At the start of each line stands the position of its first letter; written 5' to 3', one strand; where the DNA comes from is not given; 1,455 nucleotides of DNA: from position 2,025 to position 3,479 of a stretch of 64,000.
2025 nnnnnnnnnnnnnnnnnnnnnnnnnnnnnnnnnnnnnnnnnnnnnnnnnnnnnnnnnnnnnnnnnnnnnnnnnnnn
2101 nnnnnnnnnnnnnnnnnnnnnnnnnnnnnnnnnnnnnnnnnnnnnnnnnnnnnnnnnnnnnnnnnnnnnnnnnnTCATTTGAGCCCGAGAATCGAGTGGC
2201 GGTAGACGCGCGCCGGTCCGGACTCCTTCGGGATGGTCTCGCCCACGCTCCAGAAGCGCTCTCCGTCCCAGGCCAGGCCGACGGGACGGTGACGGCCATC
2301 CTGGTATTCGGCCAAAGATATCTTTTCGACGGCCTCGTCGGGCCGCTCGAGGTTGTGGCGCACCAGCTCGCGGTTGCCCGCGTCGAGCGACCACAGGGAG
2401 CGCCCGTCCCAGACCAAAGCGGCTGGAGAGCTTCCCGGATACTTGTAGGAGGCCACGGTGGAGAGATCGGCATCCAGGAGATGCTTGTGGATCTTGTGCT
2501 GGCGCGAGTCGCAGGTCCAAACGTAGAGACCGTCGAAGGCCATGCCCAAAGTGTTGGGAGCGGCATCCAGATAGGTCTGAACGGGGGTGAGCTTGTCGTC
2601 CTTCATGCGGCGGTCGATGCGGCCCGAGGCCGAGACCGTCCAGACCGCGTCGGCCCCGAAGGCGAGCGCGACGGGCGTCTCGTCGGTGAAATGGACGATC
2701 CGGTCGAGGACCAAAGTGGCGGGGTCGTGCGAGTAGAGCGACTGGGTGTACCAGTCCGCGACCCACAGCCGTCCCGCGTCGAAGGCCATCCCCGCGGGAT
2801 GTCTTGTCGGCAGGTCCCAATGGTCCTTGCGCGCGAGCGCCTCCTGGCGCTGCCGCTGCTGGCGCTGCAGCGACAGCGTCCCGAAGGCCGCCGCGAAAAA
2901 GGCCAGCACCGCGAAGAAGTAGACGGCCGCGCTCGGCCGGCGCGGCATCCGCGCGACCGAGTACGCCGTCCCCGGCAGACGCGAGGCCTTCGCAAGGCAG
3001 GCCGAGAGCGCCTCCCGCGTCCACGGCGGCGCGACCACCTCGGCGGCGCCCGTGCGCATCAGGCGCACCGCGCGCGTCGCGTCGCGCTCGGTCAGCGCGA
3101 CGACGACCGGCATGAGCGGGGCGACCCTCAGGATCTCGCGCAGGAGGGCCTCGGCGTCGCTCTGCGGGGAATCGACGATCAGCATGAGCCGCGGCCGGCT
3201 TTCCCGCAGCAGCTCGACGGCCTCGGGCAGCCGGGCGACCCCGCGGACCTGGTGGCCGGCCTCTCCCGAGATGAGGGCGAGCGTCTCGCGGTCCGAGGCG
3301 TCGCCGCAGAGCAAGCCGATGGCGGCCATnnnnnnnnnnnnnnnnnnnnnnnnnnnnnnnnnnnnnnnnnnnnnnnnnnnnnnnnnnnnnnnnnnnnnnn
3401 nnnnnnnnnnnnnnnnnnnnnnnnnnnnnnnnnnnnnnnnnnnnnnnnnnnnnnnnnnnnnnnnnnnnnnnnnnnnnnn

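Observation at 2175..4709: Coupled pair: REC-like/TM/β-propeller protein and OMP β-barrel with coiled coil and LysM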

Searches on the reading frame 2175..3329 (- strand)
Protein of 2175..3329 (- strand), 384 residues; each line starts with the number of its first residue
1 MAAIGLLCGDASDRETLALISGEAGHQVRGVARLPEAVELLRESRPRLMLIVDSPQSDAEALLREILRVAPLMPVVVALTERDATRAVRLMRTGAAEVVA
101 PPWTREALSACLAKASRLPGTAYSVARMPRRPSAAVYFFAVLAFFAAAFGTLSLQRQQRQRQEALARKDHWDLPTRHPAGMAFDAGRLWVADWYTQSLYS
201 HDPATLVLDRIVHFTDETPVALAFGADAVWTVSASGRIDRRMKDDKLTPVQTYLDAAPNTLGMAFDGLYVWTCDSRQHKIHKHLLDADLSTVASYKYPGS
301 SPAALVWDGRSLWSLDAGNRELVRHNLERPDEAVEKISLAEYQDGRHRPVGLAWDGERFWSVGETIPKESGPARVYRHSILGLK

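Call 3: search_protein_families(library=pfam, proteins=[window:2175-3329:-], max_evalue=1)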
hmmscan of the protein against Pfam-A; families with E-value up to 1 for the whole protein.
window:2175-3329:- (384 aa): 6 families
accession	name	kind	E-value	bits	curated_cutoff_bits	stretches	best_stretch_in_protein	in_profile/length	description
PF08450.18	SGL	-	0.00069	19.7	26.3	1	166-227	172-235/246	SMP-30/Gluconolactonase/LRE-like region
PF00072.30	Response_reg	-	0.00095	19.7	30.2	1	16-110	13-108/111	Response regulator receiver domain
PF01436.27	NHL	-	0.0037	17.7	20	1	176-196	2-23/28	NHL repeat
PF24684.1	Vgb_lyase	-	0.015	14.6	50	1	213-307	9-104/290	Virginiamycin B lyase family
PF21959.2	DUF6923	-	0.092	12.9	27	0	179-232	135-183/234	Repeat of unknown function (DUF6923)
PF23500.1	DUF7133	-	0.095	12.4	27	1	155-198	312-352/385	Domain of unknown function (DUF7133)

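Call 4: search_protein_families(library=ncbifam, proteins=[window:2175-3329:-], max_evalue=1)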
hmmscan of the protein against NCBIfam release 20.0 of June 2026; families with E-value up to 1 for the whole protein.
window:2175-3329:- (384 aa): 19 families
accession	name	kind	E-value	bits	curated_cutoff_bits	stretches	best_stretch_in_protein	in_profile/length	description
NF050807.1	TransRegFlbDCaul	equivalog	1.6e-05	23.9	750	1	4-114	6-112/454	sigma-54-dependent transcriptional regulator FlbD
NF009206.0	PRK12555.1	subfamily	1.7e-05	23.9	342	1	19-107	19-110/340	chemotaxis-specific protein-glutamate methyltransferase CheB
NF006900.1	PRK09390.1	equivalog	0.0001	21.9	255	1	9-117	12-121/203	response regulator FixJ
NF051870.1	NAssimRespRegNtrX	equivalog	0.00011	21.3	600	1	13-115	13-118/452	nitrogen assimilation response regulator NtrX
TIGR01818.1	ntrC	equivalog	0.00017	20.5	558.6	1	12-108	9-106/463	nitrogen regulation protein NR(I)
NF001965.0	PRK00742.1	subfamily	0.00029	20.2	293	1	27-107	30-113/357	chemotaxis-specific protein-glutamate methyltransferase CheB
TIGR02915.1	PEP_resp_reg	equivalog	0.0011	17.9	502.6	1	36-119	31-120/445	PEP-CTERM-box response regulator transcription factor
NF041733.1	resp_reg_CseB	equivalog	0.0018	17.7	350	1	9-118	8-117/228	two-component system response regulator CseB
NF010411.0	PRK13837.1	equivalog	0.0018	16.3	647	1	25-115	721-811/828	two-component system VirA-like sensor kinase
NF008078.0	PRK10816.1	equivalog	0.0023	17.4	336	1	16-113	15-113/223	two-component system response regulator PhoP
NF040689.1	MtrAB_MtrA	equivalog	0.0038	16.6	300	1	10-112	7-109/219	MtrAB system response regulator MtrA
NF040749.1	tetrathio_RR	equivalog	0.016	14.9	290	1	49-125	48-124/191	tetrathionate respiration response regulator TtrR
NF008176.1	PRK10923.1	equivalog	0.059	11.9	620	1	14-105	16-108/469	nitrogen regulation protein NR(I)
NF007928.2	PRK10643.1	equivalog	0.076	12.6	330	1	14-110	13-110/216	two-component system response regulator PmrA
NF008469.0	PRK11361.1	equivalog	0.086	11.5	714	1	14-121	17-125/461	acetoacetate metabolism transcriptional regulator AtoC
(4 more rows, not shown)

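Call 6: find_homologous_proteins(query=window:2175-3329:-)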
Query window:2175-3329:- (384 aa): 130 proteins with E <= 0.001 among 8000 candidates; the best 120 are listed.
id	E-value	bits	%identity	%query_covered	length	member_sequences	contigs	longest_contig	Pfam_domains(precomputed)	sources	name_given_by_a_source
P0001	1.2e-254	862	100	100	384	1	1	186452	-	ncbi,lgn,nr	ncbi:MAG: hypothetical protein HY077_06675 [Elusimicrobia bacterium]|nr:hypothetical protein [Elusim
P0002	6.1e-199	679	75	100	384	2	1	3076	-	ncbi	-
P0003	1.5e-189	648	72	100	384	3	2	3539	-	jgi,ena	jgi:CheY-like chemotaxis protein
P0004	2.7e-181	621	70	100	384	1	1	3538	-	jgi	jgi:CheY-like chemotaxis protein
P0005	1.5e-178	612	70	100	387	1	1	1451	-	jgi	jgi:hypothetical protein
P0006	2.1e-177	608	70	98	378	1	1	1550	-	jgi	jgi:CheY-like chemotaxis protein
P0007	5.7e-177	606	69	100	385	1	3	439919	-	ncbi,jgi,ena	jgi:CheY-like chemotaxis protein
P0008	3.4e-171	587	66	100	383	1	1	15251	-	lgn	-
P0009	7.7e-169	580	65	99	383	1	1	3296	-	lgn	-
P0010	4.2e-166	571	66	98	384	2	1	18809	-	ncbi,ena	-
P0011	1.2e-162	559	64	99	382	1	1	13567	-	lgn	-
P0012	5.7e-162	557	64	99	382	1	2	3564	-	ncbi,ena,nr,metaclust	ncbi:MAG: hypothetical protein A3J74_06610 [Elusimicrobia bacterium RIFCSPHIGHO2_02_FULL_57_9]|nr:MA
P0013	1.3e-160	553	73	87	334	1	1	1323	-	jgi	-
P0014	8.3e-155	533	63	98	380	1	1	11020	-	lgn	-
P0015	1.1e-152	526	62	99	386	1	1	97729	-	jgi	jgi:DNA-binding response OmpR family regulator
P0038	2.2e-141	489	58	99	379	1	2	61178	PF00072.31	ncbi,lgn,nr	ncbi:MAG: response regulator [Elusimicrobia bacterium]|nr:response regulator [Elusimicrobiota bacter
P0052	1.2e-134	467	56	98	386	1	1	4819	PF00072.31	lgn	-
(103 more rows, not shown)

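Call 18: find_related_loci(query=A1, collection=genome_contigs, flank=10000)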
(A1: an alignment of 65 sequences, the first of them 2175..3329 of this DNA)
Query A1 (384 aa) in genome_contigs; peptide patterns used: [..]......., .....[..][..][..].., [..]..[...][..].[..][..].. (x = any residue, [..] = any of these).
117 stretches matched a pattern; 78 encode a relative of the query (tblastn E <= 1e-3); 76 distinct loci.
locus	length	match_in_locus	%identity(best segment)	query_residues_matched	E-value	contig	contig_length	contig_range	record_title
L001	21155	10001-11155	69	1-384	1e-169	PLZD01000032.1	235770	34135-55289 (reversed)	MAG: Elusimicrobia bacterium isolate palsa_1176 73.20120700_P3D.185_contig_5912, whole genome shotgun sequence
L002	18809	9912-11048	66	1-378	4e-161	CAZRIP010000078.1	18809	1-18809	MAG TPA_asm: uncultured Elusimicrobia sp. isolate binchicken_co54_389 genome assembly, contig: NODE_5198_length_18809_co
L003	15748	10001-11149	62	1-381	2e-158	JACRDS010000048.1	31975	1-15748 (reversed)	MAG: Elusimicrobia bacterium isolate NC_groundwater_1678_Pr3_B-0.1um_69_20 SR-2_scaffold_141_840603, whole genome shotgu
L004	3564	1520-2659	64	1-381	3e-164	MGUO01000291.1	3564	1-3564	MAG: Elusimicrobia bacterium RIFCSPHIGHO2_02_FULL_57_9 rifcsphigho2_02_scaffold_75316, whole genome shotgun sequence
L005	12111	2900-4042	61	1-381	1e-157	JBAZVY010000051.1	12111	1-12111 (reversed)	MAG: Elusimicrobiota bacterium isolate SO_2017_GW1_264 NODE_19599_length_12111_cov_0.735397_OW334_2017, whole genome sho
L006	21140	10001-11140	60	1-381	3e-149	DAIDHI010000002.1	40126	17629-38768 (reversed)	MAG TPA_asm: Elusimicrobia bacterium isolate clean341 k141_886317, whole genome shotgun sequence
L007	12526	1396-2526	58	1-380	5e-146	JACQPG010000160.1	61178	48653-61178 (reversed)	MAG: Elusimicrobia bacterium isolate NC_groundwater_1301_Ag_S-0.2um_62_34 S_p2_S4_coassembly_k141_4096104, whole genome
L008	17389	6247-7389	57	1-379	1e-143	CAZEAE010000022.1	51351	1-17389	MAG TPA_asm: uncultured Elusimicrobia sp. isolate binchicken_co248_32 genome assembly, contig: NODE_469_length_51351_cov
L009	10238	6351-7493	58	1-381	3e-131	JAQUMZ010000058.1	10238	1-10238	MAG: Elusimicrobia bacterium isolate STD1_166 NODE_18840_length_10238_cov_2.824449_Sandtown_D1, whole genome shotgun seq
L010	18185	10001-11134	52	4-380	2e-127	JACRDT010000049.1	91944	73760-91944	MAG: Elusimicrobia bacterium isolate NC_groundwater_1679_Pr3_B-0.1um_69_72 SR-2_scaffold_141_4079528, whole genome shotg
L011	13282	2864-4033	54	1-379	6e-127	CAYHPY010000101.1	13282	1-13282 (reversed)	MAG TPA_asm: uncultured Elusimicrobia bacterium isolate ERP119705_co15_38 genome assembly, contig: NODE_5247_length_1328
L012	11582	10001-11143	51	1-380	4e-126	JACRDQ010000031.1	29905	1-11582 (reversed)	MAG: Elusimicrobia bacterium isolate NC_groundwater_1676_Pr3_B-0.1um_68_27 SR-2_scaffold_141_2327159, whole genome shotg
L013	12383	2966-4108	52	1-380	6e-125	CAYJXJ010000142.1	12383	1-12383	MAG TPA_asm: uncultured Elusimicrobia bacterium isolate ERP125453_co1_480 genome assembly, contig: NODE_5688_length_1238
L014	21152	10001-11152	56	1-384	1e-123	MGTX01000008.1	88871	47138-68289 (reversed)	MAG: Elusimicrobia bacterium GWA2_66_18 gwa2_scaffold_1527, whole genome shotgun sequence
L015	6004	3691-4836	54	1-382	4e-123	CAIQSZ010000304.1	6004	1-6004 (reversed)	MAG: uncultured Elusimicrobia bacterium isolate I2_bin-066 genome assembly, contig: bin-066:304/493, whole genome shotgu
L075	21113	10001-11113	22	1-384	2e-21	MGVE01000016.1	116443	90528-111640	MAG: Elusimicrobia bacterium RIFOXYA2_FULL_47_53 rifoxya2_full_scaffold_51, whole genome shotgun sequence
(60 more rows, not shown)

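Call 19: search_solved_structures(query=A1, max_evalue=1, show_alignments=3)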
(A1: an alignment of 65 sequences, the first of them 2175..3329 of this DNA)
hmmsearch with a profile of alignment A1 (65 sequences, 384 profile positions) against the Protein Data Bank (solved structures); distinct sequences matched with E-value up to 1: 72 (the best 60 are shown).
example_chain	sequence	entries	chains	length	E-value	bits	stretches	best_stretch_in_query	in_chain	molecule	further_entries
4d6x_A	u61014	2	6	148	1.5e-08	37.1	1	5-116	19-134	BACTERIAL REGULATORY, FIS FAMILY PROTEIN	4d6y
5m7n_A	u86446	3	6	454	1.4e-07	33.8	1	5-117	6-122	Nitrogen assimilation regulatory protein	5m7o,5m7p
3jte_A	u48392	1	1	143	5.6e-07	31.9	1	2-117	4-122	Response regulator receiver protein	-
2zwm_A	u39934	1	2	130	1.3e-05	27.4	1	15-121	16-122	Transcriptional regulatory protein yycF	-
7w9h_A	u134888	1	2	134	1.6e-05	27.1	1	2-109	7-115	Response regulator protein FleR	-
3f6p_A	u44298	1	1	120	2.5e-05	26.5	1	15-118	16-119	Transcriptional regulatory protein yycF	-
1l5y_A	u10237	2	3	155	2.9e-05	26.3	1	5-122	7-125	C4-DICARBOXYLATE TRANSPORT TRANSCRIPTIONAL REGULATORY PROTEIN DCTD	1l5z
2pkx_A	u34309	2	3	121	3.5e-05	26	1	9-117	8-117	Transcriptional regulatory protein phoP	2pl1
4qyw_A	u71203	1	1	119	4.2e-05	25.7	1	13-115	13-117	Chemotaxis protein CheY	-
4l85_A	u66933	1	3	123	4.5e-05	25.6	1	1-118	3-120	KDP operon transcriptional regulatory protein KdpE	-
1qkk_A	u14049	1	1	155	5.3e-05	25.4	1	5-115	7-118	C4-DICARBOXYLATE TRANSPORT TRANSCRIPTIONAL REGULATORY PROTEIN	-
1dc7_A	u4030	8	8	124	0.0001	24.5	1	9-116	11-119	NITROGEN REGULATION PROTEIN | NITROGEN REGULATION PROTEIN NR(I) | NTRC RECEIVER DOMAIN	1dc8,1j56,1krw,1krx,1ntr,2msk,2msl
4kfc_A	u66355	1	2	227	0.00015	23.9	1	1-125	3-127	KDP operon transcriptional regulatory protein KdpE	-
4kny_A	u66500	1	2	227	0.00015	23.9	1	1-125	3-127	KDP operon transcriptional regulatory protein KdpE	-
1zh2_A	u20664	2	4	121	0.0003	22.9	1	1-118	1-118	KDP operon transcriptional regulatory protein kdpE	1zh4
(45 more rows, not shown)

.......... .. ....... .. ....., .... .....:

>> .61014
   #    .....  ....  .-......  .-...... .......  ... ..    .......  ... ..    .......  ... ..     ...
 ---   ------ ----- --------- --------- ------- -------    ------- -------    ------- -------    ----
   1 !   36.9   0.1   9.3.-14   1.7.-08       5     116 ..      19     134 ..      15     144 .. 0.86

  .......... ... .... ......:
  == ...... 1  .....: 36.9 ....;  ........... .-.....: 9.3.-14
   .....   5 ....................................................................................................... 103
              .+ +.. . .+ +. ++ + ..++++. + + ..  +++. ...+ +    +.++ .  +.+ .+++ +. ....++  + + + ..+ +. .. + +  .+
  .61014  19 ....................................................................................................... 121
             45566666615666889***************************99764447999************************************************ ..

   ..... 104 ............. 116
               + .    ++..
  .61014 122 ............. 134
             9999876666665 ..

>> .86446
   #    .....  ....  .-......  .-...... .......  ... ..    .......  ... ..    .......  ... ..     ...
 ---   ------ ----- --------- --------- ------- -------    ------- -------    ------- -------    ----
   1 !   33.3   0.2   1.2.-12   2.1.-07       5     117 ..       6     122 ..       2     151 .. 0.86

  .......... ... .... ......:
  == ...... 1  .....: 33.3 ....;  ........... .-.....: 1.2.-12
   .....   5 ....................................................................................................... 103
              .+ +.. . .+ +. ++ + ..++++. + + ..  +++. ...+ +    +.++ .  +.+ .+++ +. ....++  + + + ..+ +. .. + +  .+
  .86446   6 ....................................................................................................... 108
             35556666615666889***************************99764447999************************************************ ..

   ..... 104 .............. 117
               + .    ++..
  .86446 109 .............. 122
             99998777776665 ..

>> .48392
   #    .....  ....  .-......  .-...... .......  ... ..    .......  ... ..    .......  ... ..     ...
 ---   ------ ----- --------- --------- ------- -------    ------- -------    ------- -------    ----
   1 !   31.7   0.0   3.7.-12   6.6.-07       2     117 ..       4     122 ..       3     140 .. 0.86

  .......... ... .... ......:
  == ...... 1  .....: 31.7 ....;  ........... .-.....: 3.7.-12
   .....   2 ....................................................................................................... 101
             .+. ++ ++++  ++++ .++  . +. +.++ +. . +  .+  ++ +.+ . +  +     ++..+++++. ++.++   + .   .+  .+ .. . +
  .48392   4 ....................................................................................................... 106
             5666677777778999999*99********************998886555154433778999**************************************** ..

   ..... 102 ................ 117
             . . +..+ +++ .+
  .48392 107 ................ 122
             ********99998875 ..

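Call 21: predict_structure(alignment_id=A1)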
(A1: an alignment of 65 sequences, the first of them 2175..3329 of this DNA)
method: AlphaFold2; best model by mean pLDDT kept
length: 384 residues; sequences in the alignment: 65
mean_pLDDT: 92.7   pTM: 0.62
mean pLDDT of the five models: 92.7, 91.5, 91.4, 91.1, 90.8
residues with pLDDT >= 90: 335; 70-90: 32; 50-70: 8; < 50: 9
segments of 3 or more residues with pLDDT < 50: 121-128
pLDDT, mean of each block of 10 residues (from residue 1): 92 97 95 96 93 95 95 95 96 95 94 78 50 86 97 93 78 94 97 96 94 95 96 96 96 93 97 97 96 97 97 97 97 96 95 96 93 92 60
secondary structure, 60 per line:
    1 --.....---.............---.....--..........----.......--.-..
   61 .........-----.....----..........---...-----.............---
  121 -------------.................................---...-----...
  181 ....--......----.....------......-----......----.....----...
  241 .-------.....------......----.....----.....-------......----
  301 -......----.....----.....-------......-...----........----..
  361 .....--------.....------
elements in order: E3-7 H11-23 E27-31 H34-43 E48-54 H59-69 E75-79 H84-93 E97-99 H105-117 H134-166 E170-172 E178-184 E187-192 E197-201 E208-213 E219-224 E229-233 E238-241 E249-253 E260-265 E270-274 E279-283 E291-296 E302-307 E312-316 E321-325 E333-338 E347-354 E359-365 E374-378
